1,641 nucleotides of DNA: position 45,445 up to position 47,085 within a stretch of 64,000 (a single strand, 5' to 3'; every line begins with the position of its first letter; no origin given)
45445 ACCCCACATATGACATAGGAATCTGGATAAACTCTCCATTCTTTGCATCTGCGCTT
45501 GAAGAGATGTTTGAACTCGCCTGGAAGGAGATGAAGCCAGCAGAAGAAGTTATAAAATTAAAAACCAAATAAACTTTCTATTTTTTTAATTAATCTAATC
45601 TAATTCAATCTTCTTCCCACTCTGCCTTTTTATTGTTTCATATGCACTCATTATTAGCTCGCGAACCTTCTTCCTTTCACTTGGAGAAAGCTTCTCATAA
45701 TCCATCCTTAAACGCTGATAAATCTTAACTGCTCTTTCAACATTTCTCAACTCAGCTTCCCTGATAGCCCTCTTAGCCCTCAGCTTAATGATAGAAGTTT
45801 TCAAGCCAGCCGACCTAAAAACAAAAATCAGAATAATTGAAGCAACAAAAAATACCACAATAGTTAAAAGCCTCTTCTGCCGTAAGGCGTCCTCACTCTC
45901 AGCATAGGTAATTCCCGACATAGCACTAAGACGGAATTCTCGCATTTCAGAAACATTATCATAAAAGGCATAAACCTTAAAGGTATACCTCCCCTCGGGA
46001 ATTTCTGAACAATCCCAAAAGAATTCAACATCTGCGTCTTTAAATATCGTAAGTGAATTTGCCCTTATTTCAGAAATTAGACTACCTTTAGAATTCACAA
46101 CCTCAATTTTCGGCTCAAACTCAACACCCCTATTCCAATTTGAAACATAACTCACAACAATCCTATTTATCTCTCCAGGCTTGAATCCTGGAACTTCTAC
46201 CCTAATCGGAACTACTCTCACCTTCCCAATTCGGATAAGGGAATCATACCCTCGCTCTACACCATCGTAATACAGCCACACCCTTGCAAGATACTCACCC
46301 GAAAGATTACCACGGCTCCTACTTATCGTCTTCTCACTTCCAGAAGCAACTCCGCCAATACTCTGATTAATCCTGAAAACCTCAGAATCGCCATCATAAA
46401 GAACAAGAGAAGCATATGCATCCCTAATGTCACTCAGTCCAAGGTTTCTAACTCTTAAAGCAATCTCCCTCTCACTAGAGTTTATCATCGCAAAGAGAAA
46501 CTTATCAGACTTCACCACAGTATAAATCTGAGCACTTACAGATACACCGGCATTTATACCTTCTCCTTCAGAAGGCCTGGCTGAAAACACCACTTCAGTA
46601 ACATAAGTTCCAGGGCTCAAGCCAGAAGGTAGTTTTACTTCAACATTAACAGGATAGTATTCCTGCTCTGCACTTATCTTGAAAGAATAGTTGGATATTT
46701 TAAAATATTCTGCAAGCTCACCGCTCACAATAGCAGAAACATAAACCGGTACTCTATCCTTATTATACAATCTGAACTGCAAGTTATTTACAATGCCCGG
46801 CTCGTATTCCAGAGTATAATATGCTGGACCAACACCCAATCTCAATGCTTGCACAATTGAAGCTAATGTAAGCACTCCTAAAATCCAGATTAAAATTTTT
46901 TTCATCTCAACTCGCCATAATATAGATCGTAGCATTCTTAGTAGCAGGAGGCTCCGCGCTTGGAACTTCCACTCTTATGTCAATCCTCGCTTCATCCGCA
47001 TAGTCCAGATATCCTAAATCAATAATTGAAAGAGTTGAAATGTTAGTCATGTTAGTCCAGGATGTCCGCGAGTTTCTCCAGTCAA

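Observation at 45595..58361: Operon in which each giant surface protein gene is preceded by, and translationally coupled to, a small double-HTH protein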

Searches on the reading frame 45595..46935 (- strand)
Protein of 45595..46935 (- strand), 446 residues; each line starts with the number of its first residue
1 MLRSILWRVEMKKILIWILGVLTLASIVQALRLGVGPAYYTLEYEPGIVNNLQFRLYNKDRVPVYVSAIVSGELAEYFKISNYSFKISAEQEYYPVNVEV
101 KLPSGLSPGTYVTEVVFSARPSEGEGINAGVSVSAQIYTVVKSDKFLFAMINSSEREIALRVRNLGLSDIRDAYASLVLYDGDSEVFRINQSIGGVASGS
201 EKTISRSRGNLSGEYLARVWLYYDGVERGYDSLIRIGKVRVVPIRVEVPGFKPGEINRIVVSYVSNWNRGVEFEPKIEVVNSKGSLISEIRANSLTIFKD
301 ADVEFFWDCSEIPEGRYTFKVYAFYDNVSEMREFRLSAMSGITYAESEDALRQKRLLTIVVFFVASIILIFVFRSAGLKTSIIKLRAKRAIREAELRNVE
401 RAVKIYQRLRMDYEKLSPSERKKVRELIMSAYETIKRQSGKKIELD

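Call 4: search_protein_families(library=pfam, proteins=[window:45595-46935:-], max_evalue=0.1)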
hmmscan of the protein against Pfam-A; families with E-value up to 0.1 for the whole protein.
window:45595-46935:- (446 aa): 0 families

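Call 23: search_protein_families(library=ncbifam, proteins=[window:45595-46935:-], max_evalue=0.01)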
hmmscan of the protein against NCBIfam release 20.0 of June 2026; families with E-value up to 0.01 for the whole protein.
window:45595-46935:- (446 aa): 0 families

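Call 62: search_solved_structures(query=window:45595-46935:-, max_evalue=1)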
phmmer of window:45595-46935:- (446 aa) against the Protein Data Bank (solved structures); distinct sequences matched with E-value up to 1: 3.
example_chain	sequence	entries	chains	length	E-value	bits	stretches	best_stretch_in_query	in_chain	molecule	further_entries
8bl4_V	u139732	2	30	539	0.098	14.8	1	102-135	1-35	Phage tail sheath family protein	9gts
1ru4_A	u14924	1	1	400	0.78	11.8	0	35-80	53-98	Pectate lyase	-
8bky_A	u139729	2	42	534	0.95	11.5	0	102-131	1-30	Phage tail sheath protein | Phage tail sheath family protein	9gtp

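Call 79: find_homologous_proteins(query=window:45595-46905:-, max_evalue=0.001)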
Query window:45595-46905:- (436 aa): 3 proteins with E <= 0.001 among 8000 candidates.
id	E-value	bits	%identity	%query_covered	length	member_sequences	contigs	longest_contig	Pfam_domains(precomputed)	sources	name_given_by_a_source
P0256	6.7e-275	929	99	100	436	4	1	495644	-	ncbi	ncbi:MAG: hypothetical protein QXT20_02155 [Candidatus Woesearchaeota archaeon]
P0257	1.4e-80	289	36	99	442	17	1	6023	-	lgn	-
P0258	5.2e-14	70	27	70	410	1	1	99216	-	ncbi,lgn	-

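Call 81: find_encoding_contigs(protein=P0258, flank=10000, max_places=1)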
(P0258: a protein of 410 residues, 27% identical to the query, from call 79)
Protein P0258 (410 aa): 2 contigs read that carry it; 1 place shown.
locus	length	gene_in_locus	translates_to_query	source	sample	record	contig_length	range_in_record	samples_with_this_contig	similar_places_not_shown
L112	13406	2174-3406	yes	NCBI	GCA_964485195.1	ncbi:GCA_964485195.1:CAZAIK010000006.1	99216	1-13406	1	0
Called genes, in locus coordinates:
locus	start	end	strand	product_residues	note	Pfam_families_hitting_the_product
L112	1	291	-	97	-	?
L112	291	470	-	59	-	-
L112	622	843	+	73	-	-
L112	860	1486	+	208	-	-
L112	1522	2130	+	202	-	-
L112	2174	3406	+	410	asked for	-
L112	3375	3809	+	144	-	-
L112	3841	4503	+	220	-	-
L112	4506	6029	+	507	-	-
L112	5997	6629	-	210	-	-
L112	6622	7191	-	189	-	-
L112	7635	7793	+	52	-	-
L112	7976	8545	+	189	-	-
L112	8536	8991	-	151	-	PF04014:MazE_antitoxin (weak)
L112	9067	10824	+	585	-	PF00037:Fer4 (weak), PF02463:SMC_N, PF13175:AAA_15 (faint), PF00005:ABC_tran, PF05729:NACHT (faint), PF13304:AAA_21 (faint), PF00005:ABC_tran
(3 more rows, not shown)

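Call 88: predict_structure(alignment_id=A3)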
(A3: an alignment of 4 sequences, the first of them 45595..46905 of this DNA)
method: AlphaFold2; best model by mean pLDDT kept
length: 436 residues; sequences in the alignment: 4
mean_pLDDT: 75.8   pTM: 0.48
mean pLDDT of the five models: 75.8, 75.3, 74.1, 73.7, 62.1
residues with pLDDT >= 90: 45; 70-90: 284; 50-70: 66; < 50: 41
segments of 3 or more residues with pLDDT < 50: 9-21, 115-119, 331-337, 361-365, 432-436
pLDDT, mean of each block of 10 residues (from residue 1): 57 35 67 74 82 82 86 83 85 76 83 47 77 79 85 86 94 92 90 90 91 85 82 82 78 81 80 82 57 79 78 74 74 47 52 57 56 84 80 83 82 84 79 41
secondary structure, 60 per line:
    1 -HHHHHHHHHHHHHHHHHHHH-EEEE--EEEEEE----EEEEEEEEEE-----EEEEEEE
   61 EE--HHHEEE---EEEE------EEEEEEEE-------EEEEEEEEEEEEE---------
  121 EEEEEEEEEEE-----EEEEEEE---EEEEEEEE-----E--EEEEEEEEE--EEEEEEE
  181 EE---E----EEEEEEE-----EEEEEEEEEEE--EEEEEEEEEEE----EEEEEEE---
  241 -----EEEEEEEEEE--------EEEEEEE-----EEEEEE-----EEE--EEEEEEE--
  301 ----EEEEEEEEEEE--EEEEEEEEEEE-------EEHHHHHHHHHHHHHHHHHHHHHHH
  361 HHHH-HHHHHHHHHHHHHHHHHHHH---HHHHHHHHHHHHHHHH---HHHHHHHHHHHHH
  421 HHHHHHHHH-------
elements in order: H2-21 E23-26 E29-34 E39-48 E54-62 E68-70 E74-77 E84-91 E99-111 E121-131 E137-143 E147-154 E163-171 E174-182 E191-197 E203-213 E216-226 E231-237 E246-255 E264-270 E276-281 E287-289 E292-298 E305-315 E318-328 H338-364 H366-385 H389-404 H408-429

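Call 90: fold_search(model_id=the predicted structure, library=pdb)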
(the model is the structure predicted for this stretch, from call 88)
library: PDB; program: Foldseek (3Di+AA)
matches with E <= 10: 1916; with E <= 0.001: 379
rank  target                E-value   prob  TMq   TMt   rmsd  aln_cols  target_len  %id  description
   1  7sqc_2A               1.1e-11  1.00  0.22  0.13  29.7       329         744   14  Ciliary C1 central pair apparatus isolated from Chlamydomonas reinhardtii (released 2022-04-13)
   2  7sqc_2B               6.7e-11  1.00  0.22  0.14  28.9       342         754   15  Ciliary C1 central pair apparatus isolated from Chlamydomonas reinhardtii (released 2022-04-13)
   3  7sqc_F1               3.4e-10  1.00  0.19  0.17  25.5       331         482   12  Ciliary C1 central pair apparatus isolated from Chlamydomonas reinhardtii (released 2022-04-13)
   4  9ijj_h                6.4e-10  1.00  0.24  0.09  15.0       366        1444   12  In situ structure of the central apparatus in mouse sperm axoneme. (released 2025-06-04)
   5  7sqc_O0               1.4e-09  1.00  0.22  0.10  26.4       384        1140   11  Ciliary C1 central pair apparatus isolated from Chlamydomonas reinhardtii (released 2022-04-13)
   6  7sqc_F0               1.5e-09  1.00  0.20  0.27  26.5       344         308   10  Ciliary C1 central pair apparatus isolated from Chlamydomonas reinhardtii (released 2022-04-13)
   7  9ijj_E                2.0e-09  1.00  0.20  0.18  22.4       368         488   10  In situ structure of the central apparatus in mouse sperm axoneme. (released 2025-06-04)
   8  9gtb_B                3.0e-09  1.00  0.24  0.29  19.9       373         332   13  Cryo-EM structure of Mouse PMCA-NPTN complex captured in E1-Ca state (released 2025-08-06)
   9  9ijj_C                3.1e-09  1.00  0.22  0.11  27.5       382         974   10  In situ structure of the central apparatus in mouse sperm axoneme. (released 2025-06-04)
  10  7sqc_T3               9.9e-09  1.00  0.22  0.30  22.7       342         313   14  Ciliary C1 central pair apparatus isolated from Chlamydomonas reinhardtii (released 2022-04-13)
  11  7sqc_T1               1.2e-08  1.00  0.22  0.18  23.1       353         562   13  Ciliary C1 central pair apparatus isolated from Chlamydomonas reinhardtii (released 2022-04-13)
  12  7s63_A                1.2e-08  1.00  0.20  0.09  14.3       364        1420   12  Native-form oocyte/egg Alpha-2-Macroglobulin (A2Moo) tetramer (released 2022-01-05)
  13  7som_D                1.4e-08  1.00  0.20  0.07  24.4       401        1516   12  Ciliary C2 central pair apparatus isolated from Chlamydomonas reinhardtii (released 2022-04-13)
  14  9qk2_F                1.7e-08  1.00  0.23  0.18  12.8       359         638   11  Structure of the Complement classical and lectin pathway C3 convertase in complex with substrate C3 (released 2025-12-24)
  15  8jmw_A                2.2e-08  1.00  0.23  0.20  13.4       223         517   14  Fibril form of serine peptidase Vpr (released 2023-12-06)
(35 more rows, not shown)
